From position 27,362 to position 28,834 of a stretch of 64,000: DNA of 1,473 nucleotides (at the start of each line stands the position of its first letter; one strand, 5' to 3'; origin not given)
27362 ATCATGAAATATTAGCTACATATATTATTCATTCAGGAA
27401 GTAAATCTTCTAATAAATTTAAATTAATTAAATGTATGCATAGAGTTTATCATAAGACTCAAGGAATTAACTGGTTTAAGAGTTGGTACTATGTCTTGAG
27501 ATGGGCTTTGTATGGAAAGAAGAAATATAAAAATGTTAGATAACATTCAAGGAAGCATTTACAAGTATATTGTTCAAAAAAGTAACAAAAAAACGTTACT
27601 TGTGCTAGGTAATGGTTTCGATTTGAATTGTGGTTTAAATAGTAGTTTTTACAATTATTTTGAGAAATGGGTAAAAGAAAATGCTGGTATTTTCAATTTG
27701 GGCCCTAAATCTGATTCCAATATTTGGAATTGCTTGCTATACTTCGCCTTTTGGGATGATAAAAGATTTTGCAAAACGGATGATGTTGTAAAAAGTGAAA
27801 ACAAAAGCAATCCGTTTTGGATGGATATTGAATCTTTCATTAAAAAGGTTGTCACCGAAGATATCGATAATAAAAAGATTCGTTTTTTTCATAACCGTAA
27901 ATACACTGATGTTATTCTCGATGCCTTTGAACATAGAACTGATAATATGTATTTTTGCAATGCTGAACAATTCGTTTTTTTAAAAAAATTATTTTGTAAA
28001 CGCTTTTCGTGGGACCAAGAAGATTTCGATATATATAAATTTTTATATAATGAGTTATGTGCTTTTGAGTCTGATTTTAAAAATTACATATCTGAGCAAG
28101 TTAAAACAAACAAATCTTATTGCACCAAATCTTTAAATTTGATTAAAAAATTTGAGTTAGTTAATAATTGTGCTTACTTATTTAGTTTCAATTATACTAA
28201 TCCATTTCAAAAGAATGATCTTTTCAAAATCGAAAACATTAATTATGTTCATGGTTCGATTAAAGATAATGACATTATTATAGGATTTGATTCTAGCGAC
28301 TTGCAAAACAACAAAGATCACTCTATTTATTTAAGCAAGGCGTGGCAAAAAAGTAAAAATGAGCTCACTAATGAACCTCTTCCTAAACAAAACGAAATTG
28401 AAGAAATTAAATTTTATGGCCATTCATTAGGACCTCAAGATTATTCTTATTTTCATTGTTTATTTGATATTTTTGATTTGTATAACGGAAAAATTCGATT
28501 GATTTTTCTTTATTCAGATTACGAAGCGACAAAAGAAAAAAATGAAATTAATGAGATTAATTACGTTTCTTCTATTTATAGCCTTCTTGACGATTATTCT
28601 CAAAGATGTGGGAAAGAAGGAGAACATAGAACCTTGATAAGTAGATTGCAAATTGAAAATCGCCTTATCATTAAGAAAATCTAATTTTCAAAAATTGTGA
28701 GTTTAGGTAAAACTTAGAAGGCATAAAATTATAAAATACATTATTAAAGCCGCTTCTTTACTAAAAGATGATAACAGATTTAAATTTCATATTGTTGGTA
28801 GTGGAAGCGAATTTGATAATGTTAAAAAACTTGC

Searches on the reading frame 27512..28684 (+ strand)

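Call 84: search_protein_families(library=pfam, proteins=[window:27512-28684:+], max_evalue=0.00001)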
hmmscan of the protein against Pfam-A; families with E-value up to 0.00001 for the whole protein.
window:27512-28684:+ (390 aa): 1 family
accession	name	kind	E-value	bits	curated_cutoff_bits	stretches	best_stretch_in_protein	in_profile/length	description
PF14253.11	AbiH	-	5.8e-22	79.5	30.9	1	29-320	1-248/260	Bacteriophage abortive infection AbiH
